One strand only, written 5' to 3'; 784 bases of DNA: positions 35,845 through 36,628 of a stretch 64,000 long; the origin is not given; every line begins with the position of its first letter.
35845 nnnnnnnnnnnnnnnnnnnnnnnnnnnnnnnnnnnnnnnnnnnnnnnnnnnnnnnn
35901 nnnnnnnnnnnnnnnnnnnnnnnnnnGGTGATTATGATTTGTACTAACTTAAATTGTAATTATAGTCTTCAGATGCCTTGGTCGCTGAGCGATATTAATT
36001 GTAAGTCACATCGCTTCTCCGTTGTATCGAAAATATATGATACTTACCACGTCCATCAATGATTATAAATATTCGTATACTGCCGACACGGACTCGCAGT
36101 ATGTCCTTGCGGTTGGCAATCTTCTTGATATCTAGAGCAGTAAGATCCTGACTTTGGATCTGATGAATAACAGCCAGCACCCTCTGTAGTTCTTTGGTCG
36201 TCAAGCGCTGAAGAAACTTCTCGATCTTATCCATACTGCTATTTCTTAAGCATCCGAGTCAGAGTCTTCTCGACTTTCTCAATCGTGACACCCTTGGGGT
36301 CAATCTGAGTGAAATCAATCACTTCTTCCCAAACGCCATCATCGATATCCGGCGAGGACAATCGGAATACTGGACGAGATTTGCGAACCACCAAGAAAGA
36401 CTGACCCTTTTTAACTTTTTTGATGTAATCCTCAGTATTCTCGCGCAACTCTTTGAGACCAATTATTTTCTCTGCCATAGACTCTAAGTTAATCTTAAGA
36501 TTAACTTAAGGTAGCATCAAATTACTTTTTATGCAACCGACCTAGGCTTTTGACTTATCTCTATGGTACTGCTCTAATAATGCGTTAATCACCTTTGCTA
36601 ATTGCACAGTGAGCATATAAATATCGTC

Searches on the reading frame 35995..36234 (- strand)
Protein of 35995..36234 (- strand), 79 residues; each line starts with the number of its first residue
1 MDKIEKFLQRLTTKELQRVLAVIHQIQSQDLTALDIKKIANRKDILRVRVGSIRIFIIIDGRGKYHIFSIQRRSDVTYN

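Call 122: search_protein_families(library=pfam, proteins=[window:35995-36234:-], max_evalue=0.1)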
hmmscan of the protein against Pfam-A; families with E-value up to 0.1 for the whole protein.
window:35995-36234:- (79 aa): 1 family
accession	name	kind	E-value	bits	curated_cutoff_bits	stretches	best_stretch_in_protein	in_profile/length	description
PF00536.37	SAM_1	-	0.094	13.5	23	0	22-47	33-58/64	SAM domain (Sterile alpha motif)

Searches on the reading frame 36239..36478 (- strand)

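Call 122: search_protein_families(library=pfam, proteins=[window:36239-36478:-], max_evalue=0.1)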
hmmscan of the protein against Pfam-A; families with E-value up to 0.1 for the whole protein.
window:36239-36478:- (79 aa): 1 family
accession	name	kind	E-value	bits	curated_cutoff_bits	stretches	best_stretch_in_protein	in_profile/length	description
PF02604.26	PhdYeFM_antitox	-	2.2e-05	24.6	29.8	1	3-43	1-42/74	Antitoxin Phd_YefM, type II toxin-antitoxin system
